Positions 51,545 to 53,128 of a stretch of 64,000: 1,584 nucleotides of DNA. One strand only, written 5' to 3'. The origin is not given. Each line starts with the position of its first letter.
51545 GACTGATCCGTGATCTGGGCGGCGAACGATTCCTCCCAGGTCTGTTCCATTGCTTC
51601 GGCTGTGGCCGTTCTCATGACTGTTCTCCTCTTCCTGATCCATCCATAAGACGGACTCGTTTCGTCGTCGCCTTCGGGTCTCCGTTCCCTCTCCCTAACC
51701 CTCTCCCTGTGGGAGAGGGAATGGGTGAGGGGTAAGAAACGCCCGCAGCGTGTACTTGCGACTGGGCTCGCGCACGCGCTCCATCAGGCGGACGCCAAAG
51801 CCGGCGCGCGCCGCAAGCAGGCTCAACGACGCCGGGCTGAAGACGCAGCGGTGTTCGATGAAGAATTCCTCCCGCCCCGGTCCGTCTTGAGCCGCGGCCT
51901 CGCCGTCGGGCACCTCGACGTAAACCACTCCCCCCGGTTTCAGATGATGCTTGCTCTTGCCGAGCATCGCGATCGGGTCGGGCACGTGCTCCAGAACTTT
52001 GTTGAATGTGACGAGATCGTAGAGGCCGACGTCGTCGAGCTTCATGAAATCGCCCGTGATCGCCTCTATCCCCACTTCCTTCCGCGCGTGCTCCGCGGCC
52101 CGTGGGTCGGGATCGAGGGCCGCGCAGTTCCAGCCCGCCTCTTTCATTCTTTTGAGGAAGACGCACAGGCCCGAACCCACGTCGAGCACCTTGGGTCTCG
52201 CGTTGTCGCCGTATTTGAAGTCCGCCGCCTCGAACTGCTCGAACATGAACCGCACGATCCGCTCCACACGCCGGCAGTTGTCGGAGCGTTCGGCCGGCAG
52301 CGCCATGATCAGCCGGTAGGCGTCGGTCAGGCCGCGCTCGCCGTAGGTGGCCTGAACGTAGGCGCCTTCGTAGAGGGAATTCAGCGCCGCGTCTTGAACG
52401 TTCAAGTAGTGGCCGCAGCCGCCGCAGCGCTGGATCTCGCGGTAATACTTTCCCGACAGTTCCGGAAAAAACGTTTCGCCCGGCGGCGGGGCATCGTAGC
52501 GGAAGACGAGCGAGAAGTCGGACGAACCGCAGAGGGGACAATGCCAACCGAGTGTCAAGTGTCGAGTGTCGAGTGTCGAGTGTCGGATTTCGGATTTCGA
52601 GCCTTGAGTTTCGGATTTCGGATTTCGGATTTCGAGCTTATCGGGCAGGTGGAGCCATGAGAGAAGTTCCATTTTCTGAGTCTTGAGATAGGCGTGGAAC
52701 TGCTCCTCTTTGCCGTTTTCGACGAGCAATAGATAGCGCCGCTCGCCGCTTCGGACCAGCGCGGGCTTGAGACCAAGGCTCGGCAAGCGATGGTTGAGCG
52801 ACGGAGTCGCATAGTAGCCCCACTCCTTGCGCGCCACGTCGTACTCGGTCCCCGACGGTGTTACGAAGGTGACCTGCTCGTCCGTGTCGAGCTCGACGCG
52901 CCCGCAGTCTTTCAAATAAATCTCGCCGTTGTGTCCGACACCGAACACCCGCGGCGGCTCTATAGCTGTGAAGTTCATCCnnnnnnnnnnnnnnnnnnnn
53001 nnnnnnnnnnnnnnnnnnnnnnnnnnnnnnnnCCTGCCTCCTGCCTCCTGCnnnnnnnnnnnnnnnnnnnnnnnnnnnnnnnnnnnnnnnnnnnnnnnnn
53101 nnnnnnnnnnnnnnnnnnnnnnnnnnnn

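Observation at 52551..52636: In-frame heptamer array encodes the linker of a Zn-ribbon methyltransferase; a single-unit slip would frameshift the catalytic domain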

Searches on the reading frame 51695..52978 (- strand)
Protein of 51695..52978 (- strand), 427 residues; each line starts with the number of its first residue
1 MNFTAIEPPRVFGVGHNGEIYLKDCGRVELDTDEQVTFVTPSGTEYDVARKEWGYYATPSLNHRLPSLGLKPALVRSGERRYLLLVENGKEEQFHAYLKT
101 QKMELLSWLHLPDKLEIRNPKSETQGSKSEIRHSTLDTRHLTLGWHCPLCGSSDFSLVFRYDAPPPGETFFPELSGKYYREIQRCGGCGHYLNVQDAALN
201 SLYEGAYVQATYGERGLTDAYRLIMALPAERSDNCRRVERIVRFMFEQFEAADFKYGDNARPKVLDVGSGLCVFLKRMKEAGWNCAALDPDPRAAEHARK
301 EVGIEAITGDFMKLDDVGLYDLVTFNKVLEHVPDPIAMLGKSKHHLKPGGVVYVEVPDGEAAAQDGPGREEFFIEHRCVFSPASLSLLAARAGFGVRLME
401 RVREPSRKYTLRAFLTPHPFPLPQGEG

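Call 7: search_protein_families(library=pfam, proteins=[window:51695-52978:-], max_evalue=0.01)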
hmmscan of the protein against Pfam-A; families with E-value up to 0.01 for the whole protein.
window:51695-52978:- (427 aa): 5 families
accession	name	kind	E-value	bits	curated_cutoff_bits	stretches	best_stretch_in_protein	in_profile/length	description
PF13489.12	Methyltransf_23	-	8.5e-23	81.3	27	1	258-396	20-161/164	Methyltransferase domain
PF08241.18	Methyltransf_11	-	7.4e-12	46.2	21.2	1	265-353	1-94/95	Methyltransferase domain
PF08242.18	Methyltransf_12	-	5.2e-11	43.6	30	1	265-352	1-98/98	Methyltransferase domain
PF13649.12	Methyltransf_25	-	2.9e-10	41.2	27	1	264-350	1-97/97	Methyltransferase domain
PF13847.12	Methyltransf_31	-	2.3e-07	31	27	1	263-360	6-115/145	Methyltransferase domain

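Call 9: find_homologous_proteins(query=window:51695-52978:-)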
Query window:51695-52978:- (427 aa): 2127 proteins with E <= 0.001 among 8000 candidates; the best 120 are listed.
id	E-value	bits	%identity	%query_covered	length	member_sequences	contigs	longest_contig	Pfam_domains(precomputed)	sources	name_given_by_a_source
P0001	3.1e-297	1004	100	100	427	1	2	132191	PF13847.13,PF13489.13,PF13649.13,PF08241.19,PF08242.19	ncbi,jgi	jgi:SAM-dependent methyltransferase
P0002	5.6e-170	584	63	97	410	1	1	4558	PF13489.13,PF13649.13,PF08241.19,PF08242.19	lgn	-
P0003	1.6e-164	566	63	97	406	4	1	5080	PF13847.13,PF13489.13,PF13649.13,PF08241.19,PF08242.19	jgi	-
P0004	6.9e-163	561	62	97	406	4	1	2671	PF13847.13,PF13489.13,PF13649.13,PF08241.19,PF08242.19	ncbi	-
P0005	6.4e-157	541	61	97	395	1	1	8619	PF13847.13,PF13489.13,PF13649.13,PF08241.19,PF08242.19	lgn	-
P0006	3.1e-150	519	61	97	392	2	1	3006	PF13847.13,PF13489.13,PF13649.13,PF08241.19,PF08242.19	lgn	-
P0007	6.0e-149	515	59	98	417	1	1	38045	PF13847.13,PF13489.13,PF13649.13,PF08241.19,PF08242.19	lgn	-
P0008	6.4e-147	508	57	98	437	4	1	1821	PF13489.13,PF13649.13,PF08241.19,PF08242.19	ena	-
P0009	9.7e-146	504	58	97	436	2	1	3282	PF13847.13,PF13489.13,PF13649.13,PF08241.19,PF08242.19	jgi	jgi:SAM-dependent methyltransferase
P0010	1.7e-144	500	56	98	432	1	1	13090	PF13847.13,PF13489.13,PF13649.13,PF08241.19,PF08242.19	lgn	-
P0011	1.0e-143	498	59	97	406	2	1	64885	PF13847.13,PF13489.13,PF13649.13,PF08241.19,PF08242.19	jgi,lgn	jgi:SAM-dependent methyltransferase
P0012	1.4e-142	494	57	97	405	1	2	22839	PF13489.13,PF13649.13,PF08241.19,PF08242.19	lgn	-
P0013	6.4e-142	492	59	95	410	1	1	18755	PF13847.13,PF13489.13,PF13649.13,PF08241.19,PF08242.19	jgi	jgi:SAM-dependent methyltransferase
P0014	1.8e-141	490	59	95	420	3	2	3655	PF13847.13,PF13489.13,PF13649.13,PF08241.19,PF08242.19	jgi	jgi:SAM-dependent methyltransferase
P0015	6.5e-141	488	57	98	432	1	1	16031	PF13489.13,PF13649.13,PF08241.19,PF08242.19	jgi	-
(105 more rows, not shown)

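Call 12: find_related_loci(query=A1, collection=genome_contigs, flank=3000)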
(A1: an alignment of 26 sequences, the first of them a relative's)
Query A1 (427 aa) in genome_contigs; peptide patterns used: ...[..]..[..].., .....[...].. (x = any residue, [..] = any of these).
373 stretches matched a pattern; 262 encode a relative of the query (tblastn E <= 1e-3); the best 80 are kept; 80 distinct loci.
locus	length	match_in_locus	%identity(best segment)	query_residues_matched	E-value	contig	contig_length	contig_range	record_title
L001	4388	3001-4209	63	1-415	2e-161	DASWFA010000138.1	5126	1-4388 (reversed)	MAG TPA_asm: Candidatus Binatia bacterium isolate SMAG_U2777 k141_2572249, whole genome shotgun sequence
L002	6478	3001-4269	55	1-416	5e-145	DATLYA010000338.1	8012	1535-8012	MAG TPA_asm: Candidatus Methylomirabilota bacterium isolate SMAG_U13260 k141_412887, whole genome shotgun sequence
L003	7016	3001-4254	60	4-417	3e-142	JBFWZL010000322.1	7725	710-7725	MAG: Candidatus Binatia bacterium isolate CA_2019_TPBS_187 NODE_35639_length_7725_cov_3.955515_TPBS, whole genome shotgu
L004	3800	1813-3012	51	1-418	8e-129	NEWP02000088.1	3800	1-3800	MAG: Nitrospira sp. CG24E Nitrospira_sp_RSF136_CG24_E_88, whole genome shotgun sequence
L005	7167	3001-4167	51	1-417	2e-125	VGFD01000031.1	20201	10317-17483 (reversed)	MAG: Armatimonadetes bacterium isolate M_DeepCast_50m_m2_086 M_DeepCast_50m_m2_086_Ga0194121_10004498, whole genome shot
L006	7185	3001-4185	52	1-418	4e-122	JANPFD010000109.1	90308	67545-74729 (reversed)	MAG: Myxococcales bacterium isolate VAR_78_concoct_94_sub VAR_78_k141_1210152, whole genome shotgun sequence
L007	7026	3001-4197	51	1-417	9e-123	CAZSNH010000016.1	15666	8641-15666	MAG TPA_asm: uncultured Hyphomicrobium sp. isolate binchicken_co107_289 genome assembly, contig: NODE_8974_length_15666_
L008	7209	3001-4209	50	1-415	6e-122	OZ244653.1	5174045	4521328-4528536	MAG: bacterium isolate 39c32cc5-dc70-4d00-b26d-4165b0e321b9 genome assembly, chromosome: 1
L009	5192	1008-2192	49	1-414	3e-121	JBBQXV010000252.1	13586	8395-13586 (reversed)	MAG: Polyangiales bacterium isolate Co_metawrap_2134 Cmw_2134_k141_709330_length_13586_cov_9.0000, whole genome shotgun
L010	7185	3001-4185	51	1-417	2e-120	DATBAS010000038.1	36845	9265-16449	MAG TPA_asm: Kofleriaceae bacterium isolate SMAG_U5738 k141_472117, whole genome shotgun sequence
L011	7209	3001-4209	47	1-417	2e-120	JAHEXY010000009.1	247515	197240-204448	MAG: Bacteroidetes bacterium isolate nzgw115 NODE_37_length_247516_cov_9.770820, whole genome shotgun sequence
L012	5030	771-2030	45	1-419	6e-120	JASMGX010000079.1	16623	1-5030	MAG: Pirellulales bacterium isolate ETNP7_MAG_59 NODE_79_length_16623_cov_3.435150, whole genome shotgun sequence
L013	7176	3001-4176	48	1-416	1e-119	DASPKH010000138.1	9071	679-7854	MAG TPA_asm: Patescibacteria group bacterium isolate SMAG_U12031 k141_1925279, whole genome shotgun sequence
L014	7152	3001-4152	49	1-417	1e-116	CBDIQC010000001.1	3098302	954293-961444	MAG: uncultured Elusimicrobia bacterium isolate NI882-mx-bin12 genome assembly, contig: N-N882-C16, whole genome shotgun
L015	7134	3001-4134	48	1-417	2e-116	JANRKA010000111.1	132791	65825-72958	MAG: Elusimicrobiota bacterium isolate bins.479 k141_3512445, whole genome shotgun sequence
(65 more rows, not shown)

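Call 14: find_encoding_contigs(protein=P0001, flank=3000, max_places=4)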
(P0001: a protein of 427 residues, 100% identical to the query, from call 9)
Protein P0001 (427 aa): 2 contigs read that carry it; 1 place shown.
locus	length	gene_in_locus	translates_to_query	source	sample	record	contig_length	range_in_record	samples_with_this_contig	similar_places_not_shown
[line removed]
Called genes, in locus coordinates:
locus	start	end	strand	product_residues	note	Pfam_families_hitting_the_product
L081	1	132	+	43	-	?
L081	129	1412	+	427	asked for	PF13489:Methyltransf_23, PF08241:Methyltransf_11, PF08242:Methyltransf_12, PF13649:Methyltransf_25, PF13847:Methyltransf_31 (weak)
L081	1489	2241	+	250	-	PF05724:TPMT, PF13489:Methyltransf_23, PF01209:Ubie_methyltran (weak), PF13847:Methyltransf_31, PF08241:Methyltransf_11, PF08242:Methyltransf_12, PF13649:Methyltransf_25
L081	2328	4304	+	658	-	PF13522:GATase_6, PF13537:GATase_7, PF00733:Asn_synthase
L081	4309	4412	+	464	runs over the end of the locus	PF16254:DUF4910, PF09940:DUF2172, PF16221:HTH_47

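Call 15: find_encoding_contigs(protein=P0008, flank=5000, max_places=4)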
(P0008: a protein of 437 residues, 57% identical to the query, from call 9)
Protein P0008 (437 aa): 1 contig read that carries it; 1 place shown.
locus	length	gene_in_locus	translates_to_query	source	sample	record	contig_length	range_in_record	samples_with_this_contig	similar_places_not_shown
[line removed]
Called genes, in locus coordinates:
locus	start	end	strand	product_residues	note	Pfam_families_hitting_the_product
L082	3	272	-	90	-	?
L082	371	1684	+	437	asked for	PF13489:Methyltransf_23, PF08241:Methyltransf_11, PF08242:Methyltransf_12, PF13649:Methyltransf_25 (weak)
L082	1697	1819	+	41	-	?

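Call 16: find_encoding_contigs(protein=P0010, flank=6000, max_places=3)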
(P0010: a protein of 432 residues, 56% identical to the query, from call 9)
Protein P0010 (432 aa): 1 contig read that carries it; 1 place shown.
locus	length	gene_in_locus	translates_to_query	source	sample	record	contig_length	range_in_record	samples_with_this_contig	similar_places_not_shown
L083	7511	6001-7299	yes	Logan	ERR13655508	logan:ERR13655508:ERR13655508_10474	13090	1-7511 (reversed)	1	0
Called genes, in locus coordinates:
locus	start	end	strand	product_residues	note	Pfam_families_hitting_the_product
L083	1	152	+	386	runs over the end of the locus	PF01041:DegT_DnrJ_EryC1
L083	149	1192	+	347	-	PF01073:3Beta_HSD, PF01370:Epimerase, PF02719:Polysacc_synt_2, PF04321:RmlD_sub_bind, PF16363:GDP_Man_Dehyd, PF07993:NAD_binding_4, PF13460:NAD_binding_10 (faint)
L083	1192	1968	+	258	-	PF00583:Acetyltransf_1, PF13673:Acetyltransf_10, PF13508:Acetyltransf_7, PF08445:FR47 (weak)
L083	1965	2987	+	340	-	PF03102:NeuB, PF08666:SAF (faint)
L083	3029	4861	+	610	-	PF13522:GATase_6, PF13537:GATase_7, PF00733:Asn_synthase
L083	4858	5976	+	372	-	-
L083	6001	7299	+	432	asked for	PF13489:Methyltransf_23, PF08241:Methyltransf_11, PF08242:Methyltransf_12, PF13649:Methyltransf_25, PF13847:Methyltransf_31 (weak)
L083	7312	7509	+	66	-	?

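Call 21: find_encoding_contigs(protein=P0129, flank=6000, max_places=3)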
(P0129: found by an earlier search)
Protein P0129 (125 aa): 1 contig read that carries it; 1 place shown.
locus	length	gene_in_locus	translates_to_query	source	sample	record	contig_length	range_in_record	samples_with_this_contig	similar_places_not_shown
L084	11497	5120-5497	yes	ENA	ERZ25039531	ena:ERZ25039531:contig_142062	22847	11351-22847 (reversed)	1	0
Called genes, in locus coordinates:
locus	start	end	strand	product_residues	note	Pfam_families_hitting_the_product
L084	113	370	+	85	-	PF03102:NeuB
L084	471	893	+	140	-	PF03102:NeuB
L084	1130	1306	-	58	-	-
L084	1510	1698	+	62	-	PF13537:GATase_7, PF13522:GATase_6 (weak)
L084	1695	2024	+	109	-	PF00733:Asn_synthase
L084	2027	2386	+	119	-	PF00733:Asn_synthase (weak)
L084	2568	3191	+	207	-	PF00733:Asn_synthase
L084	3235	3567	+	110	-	-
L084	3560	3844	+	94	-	-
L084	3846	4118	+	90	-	-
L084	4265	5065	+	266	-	-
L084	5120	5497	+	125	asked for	PF13489:Methyltransf_23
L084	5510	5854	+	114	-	PF05724:TPMT (weak), PF08241:Methyltransf_11 (weak), PF13649:Methyltransf_25 (weak)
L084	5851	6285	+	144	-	PF08241:Methyltransf_11, PF13649:Methyltransf_25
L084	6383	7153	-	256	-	PF13613:HTH_Tnp_4, PF13359:DDE_Tnp_4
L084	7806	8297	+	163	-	PF00733:Asn_synthase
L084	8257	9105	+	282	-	PF00733:Asn_synthase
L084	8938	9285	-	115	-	-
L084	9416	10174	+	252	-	-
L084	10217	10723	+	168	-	-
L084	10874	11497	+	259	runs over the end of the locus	-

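Call 27: find_related_loci(query=A1, collection=metagenome_contigs, flank=3000)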
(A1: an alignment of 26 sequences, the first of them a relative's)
Query A1 (427 aa) in metagenome_contigs; peptide patterns used: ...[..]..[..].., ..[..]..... (x = any residue, [..] = any of these).
600 stretches matched a pattern (row limit reached: there are more); 566 encode a relative of the query (tblastn E <= 1e-3); the best 80 are kept; 80 distinct loci.
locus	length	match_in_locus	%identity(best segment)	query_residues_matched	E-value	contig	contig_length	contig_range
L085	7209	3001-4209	62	1-415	5e-159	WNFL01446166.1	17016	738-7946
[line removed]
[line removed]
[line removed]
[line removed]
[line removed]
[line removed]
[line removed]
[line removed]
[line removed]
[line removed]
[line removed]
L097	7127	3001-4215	48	1-417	1e-114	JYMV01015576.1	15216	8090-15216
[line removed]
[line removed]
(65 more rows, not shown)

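Call 54: predict_structure(alignment_id=A1)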
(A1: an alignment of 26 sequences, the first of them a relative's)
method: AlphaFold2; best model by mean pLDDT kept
length: 427 residues; sequences in the alignment: 26
mean_pLDDT: 82.8   pTM: 0.67
mean pLDDT of the five models: 82.8, 82.4, 81.2, 80.2, 78.4
residues with pLDDT >= 90: 193; 70-90: 163; 50-70: 33; < 50: 38
segments of 3 or more residues with pLDDT < 50: 112-143, 425-427
pLDDT, mean of each block of 10 residues (from residue 1): 86 62 84 82 79 71 67 85 85 92 85 41 36 35 71 89 84 78 91 82 83 84 95 94 93 75 95 97 97 96 97 96 96 94 96 96 81 78 95 95 92 91 51
secondary structure, 60 per line:
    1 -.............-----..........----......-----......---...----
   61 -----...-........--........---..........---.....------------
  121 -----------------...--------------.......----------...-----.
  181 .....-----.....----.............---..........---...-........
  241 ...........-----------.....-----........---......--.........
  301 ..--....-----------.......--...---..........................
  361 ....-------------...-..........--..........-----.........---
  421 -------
elements in order: E2-14 E20-29 E34-39 E45-50 E54-56 E70-77 E80-87 H91-100 E104-108 E155-161 E180-185 E191-195 H200-212 H216-225 H233-251 E263-267 H273-280 E284-289 H292-302 E305-308 E320-326 H335-345 E346-358 H359-364 E378-380 H382-391 E394-403 E409-417

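Call 60: fold_search(model_id=the predicted structure, library=pdb)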
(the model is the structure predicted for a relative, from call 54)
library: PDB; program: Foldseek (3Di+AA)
matches with E <= 10: 1893; with E <= 0.001: 1177
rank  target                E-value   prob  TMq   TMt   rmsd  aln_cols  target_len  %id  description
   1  5t6b_A                7.8e-15  1.00  0.45  0.48   6.0       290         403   19  X-ray structure of the KijD1 C3-methyltransfeerase, converted to monomeric form (released 2016-09-14)
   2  5t6b_D                8.8e-15  1.00  0.43  0.47   6.3       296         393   19  X-ray structure of the KijD1 C3-methyltransfeerase, converted to monomeric form (released 2016-09-14)
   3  5t64_A                3.0e-14  1.00  0.46  0.48   5.7       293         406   20  X-ray structure of the C3-methyltransferase KijD1 from Actinomadura kijaniata in complex with TDP and SAH (released 2016-09-14)
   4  5t6b_C                3.7e-14  1.00  0.44  0.48   5.7       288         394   20  X-ray structure of the KijD1 C3-methyltransfeerase, converted to monomeric form (released 2016-09-14)
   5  4rv9                  4.2e-14  1.00  0.43  0.44   5.9       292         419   20  Crystal structure of MtmC in complex with SAH (released 2015-02-04)
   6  5t67_B                5.3e-14  1.00  0.46  0.48   5.3       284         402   20  x-ray structure of the KijD1 C3-methyltransferase from Actinomadura kijaniata in complex with SAH and dTDP-sugar produ (released 2016-09-14)
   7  4rvd                  8.4e-14  1.00  0.44  0.45   5.6       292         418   20  Crystal structure of MtmC in complex with SAM (released 2015-01-28)
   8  4e33                  1.0e-13  1.00  0.44  0.46   6.2       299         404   20  X-ray Structure of the C-3'-Methyltransferase TcaB9 in Complex with S-Adenosyl-L-Homocysteine and Reduced dTDP-Sugar Sub (released 2012-04-25)
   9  4e2x                  1.2e-13  1.00  0.44  0.46   6.3       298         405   20  X-ray Structure of the Y222F mutant of TcaB9, a C-3'-Methyltransferase, in Complex with S-Adenosyl-L-Homocysteine and dT (released 2012-04-25)
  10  5t67_A                1.3e-13  1.00  0.45  0.47   5.5       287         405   20  x-ray structure of the KijD1 C3-methyltransferase from Actinomadura kijaniata in complex with SAH and dTDP-sugar produ (released 2016-09-14)
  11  3ndi                  1.3e-13  1.00  0.44  0.46   5.8       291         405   20  X-ray Structure of a C-3'-Methyltransferase in Complex with S-adenosylmethionine and dTMP (released 2010-06-30)
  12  5t6b_B                1.4e-13  1.00  0.43  0.45   5.6       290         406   20  X-ray structure of the KijD1 C3-methyltransfeerase, converted to monomeric form (released 2016-09-14)
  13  4e2w                  1.8e-13  1.00  0.43  0.45   6.5       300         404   18  X-ray Structure of the H181N mutant of TcaB9, a C-3'-Methyltransferase, in Complex with S-Adenosyl-L-Homocysteine and Su (released 2012-04-25)
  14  4e30                  1.9e-13  1.00  0.44  0.46   6.5       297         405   18  X-ray Structure of the H181N/E224Q double mutant of TcaB9, a C-3'-Methyltransferase, in Complex with S-Adenosyl-L-Homocy (released 2012-04-25)
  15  4e2z                  2.4e-13  1.00  0.43  0.45   6.5       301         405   18  X-ray Structure of the H225N mutant of TcaB9, a C-3'-Methyltransferase, in Complex with S-Adenosyl-L-Homocysteine and Su (released 2012-04-25)
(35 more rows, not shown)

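Call 71: find_encoding_contigs(protein=P0013, flank=8000, max_places=2)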
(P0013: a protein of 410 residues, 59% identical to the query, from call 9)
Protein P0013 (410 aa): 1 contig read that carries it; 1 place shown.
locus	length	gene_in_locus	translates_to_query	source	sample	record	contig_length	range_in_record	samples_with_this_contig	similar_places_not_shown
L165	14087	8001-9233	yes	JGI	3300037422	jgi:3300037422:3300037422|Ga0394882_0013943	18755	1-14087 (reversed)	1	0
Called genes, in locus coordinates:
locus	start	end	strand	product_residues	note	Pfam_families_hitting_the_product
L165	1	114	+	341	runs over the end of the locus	PF01408:GFO_IDH_MocA, PF22725:GFO_IDH_MocA_C3, PF02894:GFO_IDH_MocA_C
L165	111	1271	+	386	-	PF01041:DegT_DnrJ_EryC1, PF00155:Aminotran_1_2 (weak)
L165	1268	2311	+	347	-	PF01073:3Beta_HSD, PF01370:Epimerase, PF02719:Polysacc_synt_2, PF04321:RmlD_sub_bind, PF07993:NAD_binding_4, PF13460:NAD_binding_10 (faint), PF16363:GDP_Man_Dehyd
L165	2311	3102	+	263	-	PF00583:Acetyltransf_1, PF13673:Acetyltransf_10, PF13508:Acetyltransf_7 (weak), PF08445:FR47 (weak)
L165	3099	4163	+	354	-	PF03102:NeuB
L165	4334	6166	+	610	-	PF13522:GATase_6, PF13537:GATase_7, PF00733:Asn_synthase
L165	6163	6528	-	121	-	PF13392:HNH_3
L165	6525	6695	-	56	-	-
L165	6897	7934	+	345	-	-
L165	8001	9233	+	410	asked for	PF13489:Methyltransf_23, PF08241:Methyltransf_11, PF08242:Methyltransf_12, PF13649:Methyltransf_25, PF13847:Methyltransf_31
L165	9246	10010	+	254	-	PF05724:TPMT (weak), PF13489:Methyltransf_23, PF01209:Ubie_methyltran (weak), PF13847:Methyltransf_31, PF08241:Methyltransf_11, PF08242:Methyltransf_12, PF09445:Methyltransf_15 (faint), PF13649:Methyltransf_25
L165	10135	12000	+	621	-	PF13522:GATase_6, PF13537:GATase_7, PF00733:Asn_synthase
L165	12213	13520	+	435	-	-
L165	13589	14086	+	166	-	?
